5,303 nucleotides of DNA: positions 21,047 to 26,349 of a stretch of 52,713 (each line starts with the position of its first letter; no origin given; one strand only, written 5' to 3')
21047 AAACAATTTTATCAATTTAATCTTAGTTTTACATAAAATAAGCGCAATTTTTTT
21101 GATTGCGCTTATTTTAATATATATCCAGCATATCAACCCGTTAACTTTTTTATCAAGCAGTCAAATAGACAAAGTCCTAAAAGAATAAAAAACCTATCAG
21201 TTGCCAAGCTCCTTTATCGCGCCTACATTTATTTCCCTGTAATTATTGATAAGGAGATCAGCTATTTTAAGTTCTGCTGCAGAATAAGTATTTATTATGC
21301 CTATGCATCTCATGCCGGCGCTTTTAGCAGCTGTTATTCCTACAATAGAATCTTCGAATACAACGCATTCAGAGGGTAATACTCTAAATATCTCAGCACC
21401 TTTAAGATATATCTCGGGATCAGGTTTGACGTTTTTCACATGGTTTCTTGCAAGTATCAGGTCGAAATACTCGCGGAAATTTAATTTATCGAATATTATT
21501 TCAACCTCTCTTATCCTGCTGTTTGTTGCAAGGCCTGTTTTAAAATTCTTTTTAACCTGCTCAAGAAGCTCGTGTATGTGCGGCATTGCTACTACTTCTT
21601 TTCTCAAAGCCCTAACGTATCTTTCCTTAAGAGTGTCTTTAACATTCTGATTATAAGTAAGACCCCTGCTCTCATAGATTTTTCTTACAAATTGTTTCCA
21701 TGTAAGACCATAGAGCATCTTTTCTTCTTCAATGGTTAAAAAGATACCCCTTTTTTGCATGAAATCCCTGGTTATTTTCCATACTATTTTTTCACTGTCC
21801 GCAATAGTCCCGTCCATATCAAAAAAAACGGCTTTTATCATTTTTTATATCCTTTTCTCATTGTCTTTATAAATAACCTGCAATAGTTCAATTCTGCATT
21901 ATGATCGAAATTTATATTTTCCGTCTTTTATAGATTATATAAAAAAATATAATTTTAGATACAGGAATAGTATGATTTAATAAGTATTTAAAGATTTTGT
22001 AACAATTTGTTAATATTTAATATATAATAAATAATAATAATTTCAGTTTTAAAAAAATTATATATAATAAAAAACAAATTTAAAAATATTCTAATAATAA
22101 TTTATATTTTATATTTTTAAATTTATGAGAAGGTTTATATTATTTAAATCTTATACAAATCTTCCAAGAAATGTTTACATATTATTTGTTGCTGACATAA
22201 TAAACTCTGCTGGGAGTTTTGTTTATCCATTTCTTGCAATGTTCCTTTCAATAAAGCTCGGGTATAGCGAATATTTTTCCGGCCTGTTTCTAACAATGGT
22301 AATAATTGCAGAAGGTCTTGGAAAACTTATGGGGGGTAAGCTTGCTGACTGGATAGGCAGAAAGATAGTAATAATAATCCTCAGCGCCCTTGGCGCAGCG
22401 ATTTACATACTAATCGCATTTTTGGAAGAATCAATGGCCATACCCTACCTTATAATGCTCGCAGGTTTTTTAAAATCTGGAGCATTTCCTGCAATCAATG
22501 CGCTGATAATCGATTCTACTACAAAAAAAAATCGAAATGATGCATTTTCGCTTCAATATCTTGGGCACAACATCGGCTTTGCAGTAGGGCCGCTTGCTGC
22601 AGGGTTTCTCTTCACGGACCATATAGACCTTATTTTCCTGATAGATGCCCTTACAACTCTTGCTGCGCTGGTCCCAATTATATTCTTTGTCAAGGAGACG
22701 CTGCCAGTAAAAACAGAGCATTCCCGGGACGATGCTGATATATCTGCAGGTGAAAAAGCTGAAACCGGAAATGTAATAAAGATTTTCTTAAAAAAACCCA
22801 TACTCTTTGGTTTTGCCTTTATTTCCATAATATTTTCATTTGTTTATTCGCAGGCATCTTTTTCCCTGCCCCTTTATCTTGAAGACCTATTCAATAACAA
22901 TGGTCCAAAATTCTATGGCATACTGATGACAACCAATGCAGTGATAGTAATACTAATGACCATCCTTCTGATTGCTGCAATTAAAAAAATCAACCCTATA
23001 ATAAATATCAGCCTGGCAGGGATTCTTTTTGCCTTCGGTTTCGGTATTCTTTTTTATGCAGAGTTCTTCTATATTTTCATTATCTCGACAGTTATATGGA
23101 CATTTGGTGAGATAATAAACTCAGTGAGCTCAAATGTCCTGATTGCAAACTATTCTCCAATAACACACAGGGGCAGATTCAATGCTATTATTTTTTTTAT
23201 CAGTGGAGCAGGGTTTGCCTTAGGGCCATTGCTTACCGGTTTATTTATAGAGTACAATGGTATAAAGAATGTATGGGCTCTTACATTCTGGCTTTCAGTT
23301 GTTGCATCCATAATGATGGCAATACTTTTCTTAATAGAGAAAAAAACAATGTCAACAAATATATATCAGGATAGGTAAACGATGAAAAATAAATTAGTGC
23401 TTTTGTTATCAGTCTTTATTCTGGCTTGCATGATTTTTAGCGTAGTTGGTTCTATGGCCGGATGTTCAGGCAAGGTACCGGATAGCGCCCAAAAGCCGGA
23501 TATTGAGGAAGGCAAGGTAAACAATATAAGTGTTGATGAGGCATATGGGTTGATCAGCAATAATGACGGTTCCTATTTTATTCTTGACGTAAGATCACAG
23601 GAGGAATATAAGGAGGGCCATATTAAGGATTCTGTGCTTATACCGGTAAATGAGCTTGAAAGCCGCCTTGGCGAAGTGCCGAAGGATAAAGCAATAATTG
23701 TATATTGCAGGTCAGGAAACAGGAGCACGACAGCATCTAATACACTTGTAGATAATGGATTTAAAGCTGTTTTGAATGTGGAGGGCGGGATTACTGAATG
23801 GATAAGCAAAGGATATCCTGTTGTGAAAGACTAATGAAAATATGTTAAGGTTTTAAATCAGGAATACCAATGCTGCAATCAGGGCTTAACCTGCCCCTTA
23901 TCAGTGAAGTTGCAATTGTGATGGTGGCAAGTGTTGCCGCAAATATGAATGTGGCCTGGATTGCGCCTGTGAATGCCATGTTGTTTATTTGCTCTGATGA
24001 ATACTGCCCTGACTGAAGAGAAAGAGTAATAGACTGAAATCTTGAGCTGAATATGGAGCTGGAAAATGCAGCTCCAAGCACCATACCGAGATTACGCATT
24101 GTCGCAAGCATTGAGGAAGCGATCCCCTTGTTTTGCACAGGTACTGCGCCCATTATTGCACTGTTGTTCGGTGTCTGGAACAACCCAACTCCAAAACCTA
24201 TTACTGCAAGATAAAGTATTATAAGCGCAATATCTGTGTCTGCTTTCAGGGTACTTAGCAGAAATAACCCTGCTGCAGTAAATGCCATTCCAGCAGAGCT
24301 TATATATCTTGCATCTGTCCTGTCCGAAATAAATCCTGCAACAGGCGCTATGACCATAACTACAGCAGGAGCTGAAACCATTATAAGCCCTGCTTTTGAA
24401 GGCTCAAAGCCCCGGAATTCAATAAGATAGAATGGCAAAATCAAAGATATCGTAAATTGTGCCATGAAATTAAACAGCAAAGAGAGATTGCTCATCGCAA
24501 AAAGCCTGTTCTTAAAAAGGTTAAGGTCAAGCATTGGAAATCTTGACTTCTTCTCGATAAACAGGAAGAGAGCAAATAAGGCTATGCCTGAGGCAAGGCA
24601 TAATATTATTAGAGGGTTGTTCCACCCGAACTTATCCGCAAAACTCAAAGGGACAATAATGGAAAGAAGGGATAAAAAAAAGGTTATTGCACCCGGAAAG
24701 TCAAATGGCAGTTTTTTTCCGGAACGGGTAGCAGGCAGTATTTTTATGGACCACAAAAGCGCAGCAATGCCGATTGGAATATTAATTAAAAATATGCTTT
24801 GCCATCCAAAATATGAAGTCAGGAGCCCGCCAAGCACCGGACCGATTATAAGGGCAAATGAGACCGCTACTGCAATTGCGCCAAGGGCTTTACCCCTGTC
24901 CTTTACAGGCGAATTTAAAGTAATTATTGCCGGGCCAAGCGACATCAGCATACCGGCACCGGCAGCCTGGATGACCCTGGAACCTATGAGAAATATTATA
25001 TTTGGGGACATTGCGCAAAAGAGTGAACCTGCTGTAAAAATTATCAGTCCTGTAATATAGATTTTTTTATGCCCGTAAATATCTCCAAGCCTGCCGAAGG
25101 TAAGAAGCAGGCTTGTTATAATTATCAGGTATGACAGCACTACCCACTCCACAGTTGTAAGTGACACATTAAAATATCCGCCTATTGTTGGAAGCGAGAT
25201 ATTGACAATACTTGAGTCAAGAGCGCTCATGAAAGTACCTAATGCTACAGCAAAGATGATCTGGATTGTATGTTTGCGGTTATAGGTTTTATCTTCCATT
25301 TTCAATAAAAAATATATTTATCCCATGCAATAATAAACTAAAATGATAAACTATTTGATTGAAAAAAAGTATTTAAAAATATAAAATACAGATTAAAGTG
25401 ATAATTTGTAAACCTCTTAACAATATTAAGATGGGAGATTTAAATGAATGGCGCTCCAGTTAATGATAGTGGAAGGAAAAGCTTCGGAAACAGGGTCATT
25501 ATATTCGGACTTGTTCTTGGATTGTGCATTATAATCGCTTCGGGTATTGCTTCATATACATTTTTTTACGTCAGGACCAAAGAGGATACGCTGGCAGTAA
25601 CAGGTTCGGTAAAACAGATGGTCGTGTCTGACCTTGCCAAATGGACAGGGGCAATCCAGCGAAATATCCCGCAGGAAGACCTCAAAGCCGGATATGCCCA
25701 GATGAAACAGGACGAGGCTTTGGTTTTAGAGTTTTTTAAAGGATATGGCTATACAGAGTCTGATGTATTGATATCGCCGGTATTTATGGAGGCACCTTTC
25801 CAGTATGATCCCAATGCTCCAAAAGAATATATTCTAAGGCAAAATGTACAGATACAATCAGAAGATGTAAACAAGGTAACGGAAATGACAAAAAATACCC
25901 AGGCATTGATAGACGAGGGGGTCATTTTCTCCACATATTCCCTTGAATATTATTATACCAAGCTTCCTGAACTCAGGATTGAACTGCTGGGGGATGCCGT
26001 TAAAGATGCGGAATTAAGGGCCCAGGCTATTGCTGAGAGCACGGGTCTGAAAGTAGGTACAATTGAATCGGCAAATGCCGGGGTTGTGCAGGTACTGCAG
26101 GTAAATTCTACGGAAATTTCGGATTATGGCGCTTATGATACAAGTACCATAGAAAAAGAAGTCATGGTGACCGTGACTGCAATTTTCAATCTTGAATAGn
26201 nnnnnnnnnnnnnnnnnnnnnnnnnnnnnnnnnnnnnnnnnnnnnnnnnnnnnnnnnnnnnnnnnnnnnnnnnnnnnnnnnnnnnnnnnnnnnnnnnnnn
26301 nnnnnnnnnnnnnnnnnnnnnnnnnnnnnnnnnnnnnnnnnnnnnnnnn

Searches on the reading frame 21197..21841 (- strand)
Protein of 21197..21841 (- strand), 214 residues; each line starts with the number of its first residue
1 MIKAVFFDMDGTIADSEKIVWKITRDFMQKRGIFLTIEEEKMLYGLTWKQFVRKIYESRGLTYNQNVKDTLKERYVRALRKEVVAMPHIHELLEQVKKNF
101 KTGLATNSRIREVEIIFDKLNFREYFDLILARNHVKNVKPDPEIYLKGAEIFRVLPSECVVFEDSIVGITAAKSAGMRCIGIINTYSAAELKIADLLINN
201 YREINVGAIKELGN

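Call 28: search_protein_families(library=pfam, proteins=[window:21197-21841:-], max_evalue=0.001)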
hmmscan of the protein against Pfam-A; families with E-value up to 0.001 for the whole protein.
window:21197-21841:- (214 aa): 3 families
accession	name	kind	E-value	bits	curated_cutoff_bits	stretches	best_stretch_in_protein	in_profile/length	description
PF13419.12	HAD_2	-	1.4e-34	120.2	23.8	1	5-182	1-178/178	Haloacid dehalogenase-like hydrolase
PF00702.32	Hydrolase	-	2.2e-26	93.9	26.4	1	2-176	1-191/191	haloacid dehalogenase-like hydrolase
PF12710.13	HAD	-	7.2e-05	23.7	27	1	5-121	1-123/189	haloacid dehalogenase-like hydrolase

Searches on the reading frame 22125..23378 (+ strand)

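Call 28: search_protein_families(library=pfam, proteins=[window:22125-23378:+], max_evalue=0.001)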
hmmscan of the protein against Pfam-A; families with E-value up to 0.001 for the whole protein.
window:22125-23378:+ (417 aa): 3 families
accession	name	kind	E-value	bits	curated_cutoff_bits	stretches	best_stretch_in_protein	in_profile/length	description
PF07690.21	MFS_1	-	2.8e-47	161.7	33.4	2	26-345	7-324/347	Major Facilitator Superfamily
PF05977.19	MFS_3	-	3.6e-08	32.8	27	1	19-400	14-392/524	Transmembrane secretion effector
PF00083.30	Sugar_tr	-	0.00033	20.1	22.3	0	48-157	44-156/452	Sugar (and other) transporter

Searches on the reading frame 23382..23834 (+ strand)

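Call 28: search_protein_families(library=pfam, proteins=[window:23382-23834:+], max_evalue=0.001)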
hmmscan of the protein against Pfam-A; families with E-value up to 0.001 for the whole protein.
window:23382-23834:+ (150 aa): 1 family
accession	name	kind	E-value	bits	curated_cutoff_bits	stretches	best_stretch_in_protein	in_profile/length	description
PF00581.25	Rhodanese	-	9.6e-22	77.8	22.2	1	52-142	3-101/102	Rhodanese-like domain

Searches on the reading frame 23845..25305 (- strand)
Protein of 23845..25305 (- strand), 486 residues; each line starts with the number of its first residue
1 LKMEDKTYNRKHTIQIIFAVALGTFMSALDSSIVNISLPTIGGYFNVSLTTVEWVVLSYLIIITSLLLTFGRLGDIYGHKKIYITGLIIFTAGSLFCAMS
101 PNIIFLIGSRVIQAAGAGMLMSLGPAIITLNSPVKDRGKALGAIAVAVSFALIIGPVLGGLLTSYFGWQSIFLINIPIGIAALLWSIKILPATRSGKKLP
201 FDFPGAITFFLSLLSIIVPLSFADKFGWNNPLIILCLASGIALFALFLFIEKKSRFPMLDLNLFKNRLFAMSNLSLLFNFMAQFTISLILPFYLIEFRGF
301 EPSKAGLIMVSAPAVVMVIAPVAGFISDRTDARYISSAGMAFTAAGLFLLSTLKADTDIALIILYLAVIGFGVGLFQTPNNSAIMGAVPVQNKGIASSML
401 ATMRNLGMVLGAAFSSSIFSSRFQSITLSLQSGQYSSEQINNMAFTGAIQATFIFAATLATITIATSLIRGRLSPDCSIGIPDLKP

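Call 28: search_protein_families(library=pfam, proteins=[window:23845-25305:-], max_evalue=0.001)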
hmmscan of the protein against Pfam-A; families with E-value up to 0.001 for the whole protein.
window:23845-25305:- (486 aa): 2 families
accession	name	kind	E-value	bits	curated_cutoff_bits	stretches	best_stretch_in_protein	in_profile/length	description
PF07690.21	MFS_1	-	1.8e-56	192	33.4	1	20-412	1-347/347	Major Facilitator Superfamily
PF00083.30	Sugar_tr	-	8.1e-09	35.3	22.3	1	21-187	6-189/452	Sugar (and other) transporter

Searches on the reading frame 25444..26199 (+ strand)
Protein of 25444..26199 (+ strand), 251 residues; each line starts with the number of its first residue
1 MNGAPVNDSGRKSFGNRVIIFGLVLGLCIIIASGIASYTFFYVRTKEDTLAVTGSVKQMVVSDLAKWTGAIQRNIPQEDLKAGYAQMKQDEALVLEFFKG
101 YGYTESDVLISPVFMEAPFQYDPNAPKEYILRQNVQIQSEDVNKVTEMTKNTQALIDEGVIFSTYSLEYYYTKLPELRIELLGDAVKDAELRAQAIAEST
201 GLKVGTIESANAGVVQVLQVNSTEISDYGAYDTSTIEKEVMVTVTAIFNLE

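Call 28: search_protein_families(library=pfam, proteins=[window:25444-26199:+], max_evalue=0.001)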
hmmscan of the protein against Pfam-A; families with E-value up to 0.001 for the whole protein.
window:25444-26199:+ (251 aa): 1 family
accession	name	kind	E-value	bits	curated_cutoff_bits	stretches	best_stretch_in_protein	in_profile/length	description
PF04402.19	SIMPL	-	2.2e-19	71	25.2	1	51-248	2-205/205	Protein of unknown function (DUF541)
